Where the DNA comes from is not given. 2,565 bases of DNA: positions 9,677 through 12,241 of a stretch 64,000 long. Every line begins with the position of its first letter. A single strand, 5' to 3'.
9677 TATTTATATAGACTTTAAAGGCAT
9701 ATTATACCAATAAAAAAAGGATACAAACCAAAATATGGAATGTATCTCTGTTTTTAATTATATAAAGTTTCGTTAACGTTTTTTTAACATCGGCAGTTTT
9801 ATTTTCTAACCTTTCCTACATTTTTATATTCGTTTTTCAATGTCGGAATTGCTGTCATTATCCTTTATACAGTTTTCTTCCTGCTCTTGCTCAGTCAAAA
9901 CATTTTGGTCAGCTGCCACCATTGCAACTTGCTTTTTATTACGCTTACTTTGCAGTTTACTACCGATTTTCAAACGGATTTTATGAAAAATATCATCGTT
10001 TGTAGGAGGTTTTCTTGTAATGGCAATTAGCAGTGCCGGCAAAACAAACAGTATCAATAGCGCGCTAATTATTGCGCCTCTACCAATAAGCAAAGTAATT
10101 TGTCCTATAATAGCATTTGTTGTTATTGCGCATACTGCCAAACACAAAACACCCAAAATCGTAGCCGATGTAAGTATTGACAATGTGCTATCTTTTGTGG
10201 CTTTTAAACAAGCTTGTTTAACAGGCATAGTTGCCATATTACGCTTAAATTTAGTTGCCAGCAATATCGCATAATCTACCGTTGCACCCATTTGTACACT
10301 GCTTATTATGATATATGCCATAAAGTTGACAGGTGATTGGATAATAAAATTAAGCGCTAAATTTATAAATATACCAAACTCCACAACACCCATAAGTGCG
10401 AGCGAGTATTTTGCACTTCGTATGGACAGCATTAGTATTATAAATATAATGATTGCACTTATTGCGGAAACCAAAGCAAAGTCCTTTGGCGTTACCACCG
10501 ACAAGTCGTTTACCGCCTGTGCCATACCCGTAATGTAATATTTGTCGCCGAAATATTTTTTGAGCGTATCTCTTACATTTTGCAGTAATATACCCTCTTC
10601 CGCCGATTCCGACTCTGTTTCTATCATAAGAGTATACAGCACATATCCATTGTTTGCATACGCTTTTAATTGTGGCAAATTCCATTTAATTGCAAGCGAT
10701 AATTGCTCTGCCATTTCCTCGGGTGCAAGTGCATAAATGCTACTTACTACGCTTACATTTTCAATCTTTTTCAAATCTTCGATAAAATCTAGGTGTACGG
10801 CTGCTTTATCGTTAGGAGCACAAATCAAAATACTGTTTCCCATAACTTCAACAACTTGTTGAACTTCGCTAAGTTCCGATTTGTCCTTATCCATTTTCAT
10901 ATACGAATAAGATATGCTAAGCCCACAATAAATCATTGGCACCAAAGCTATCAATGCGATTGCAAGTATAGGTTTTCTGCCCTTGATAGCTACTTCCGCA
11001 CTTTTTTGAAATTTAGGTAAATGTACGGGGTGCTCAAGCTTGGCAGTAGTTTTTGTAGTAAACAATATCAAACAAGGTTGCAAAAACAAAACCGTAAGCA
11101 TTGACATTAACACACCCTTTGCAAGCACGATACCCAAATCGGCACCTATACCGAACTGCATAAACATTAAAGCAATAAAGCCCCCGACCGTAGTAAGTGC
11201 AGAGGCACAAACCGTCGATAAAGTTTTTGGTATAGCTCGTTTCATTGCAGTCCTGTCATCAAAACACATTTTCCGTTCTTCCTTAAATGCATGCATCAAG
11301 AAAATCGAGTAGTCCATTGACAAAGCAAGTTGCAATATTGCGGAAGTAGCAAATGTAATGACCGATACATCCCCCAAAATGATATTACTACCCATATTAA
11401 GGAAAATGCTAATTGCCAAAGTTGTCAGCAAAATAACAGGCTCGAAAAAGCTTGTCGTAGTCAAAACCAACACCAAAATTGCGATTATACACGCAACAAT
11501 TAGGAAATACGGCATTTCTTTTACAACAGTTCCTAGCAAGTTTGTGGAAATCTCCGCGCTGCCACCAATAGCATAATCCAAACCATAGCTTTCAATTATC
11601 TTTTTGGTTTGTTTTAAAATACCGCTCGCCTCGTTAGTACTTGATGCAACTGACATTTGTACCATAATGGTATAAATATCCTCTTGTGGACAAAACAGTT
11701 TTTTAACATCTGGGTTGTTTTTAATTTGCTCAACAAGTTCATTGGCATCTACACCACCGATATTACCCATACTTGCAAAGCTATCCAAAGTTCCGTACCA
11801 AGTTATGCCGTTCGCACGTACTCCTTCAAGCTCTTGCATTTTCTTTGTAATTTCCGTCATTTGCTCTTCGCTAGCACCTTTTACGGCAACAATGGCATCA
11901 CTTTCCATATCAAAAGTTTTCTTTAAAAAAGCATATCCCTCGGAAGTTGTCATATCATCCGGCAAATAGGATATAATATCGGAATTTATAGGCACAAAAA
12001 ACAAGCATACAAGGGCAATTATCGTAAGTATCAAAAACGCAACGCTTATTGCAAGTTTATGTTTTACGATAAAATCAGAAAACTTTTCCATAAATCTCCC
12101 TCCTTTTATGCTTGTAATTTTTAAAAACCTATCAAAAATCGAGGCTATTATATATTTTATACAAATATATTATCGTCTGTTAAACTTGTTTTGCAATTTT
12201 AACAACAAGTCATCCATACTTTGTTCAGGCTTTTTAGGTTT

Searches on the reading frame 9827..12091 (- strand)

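Call 74: search_protein_families(library=ncbifam, proteins=[window:9827-12091:-], max_evalue=1e-20)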
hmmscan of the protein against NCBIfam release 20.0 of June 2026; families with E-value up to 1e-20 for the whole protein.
window:9827-12091:- (755 aa): 3 families
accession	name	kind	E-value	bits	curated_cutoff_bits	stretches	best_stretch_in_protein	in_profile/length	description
TIGR00921.1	2A067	subfamily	1.2e-37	129.4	351.9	1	3-343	380-732/733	hydrophobe/amphiphile efflux-3 (HAE3) family transporter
TIGR00833.1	actII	subfamily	1.4e-34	119.5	874.7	1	144-411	122-400/910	MMPL family RND transporter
TIGR03480.1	HpnN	hypoth_equivalog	3.7e-30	104.6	751.85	0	161-466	239-546/862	hopanoid biosynthesis associated RND transporter like protein HpnN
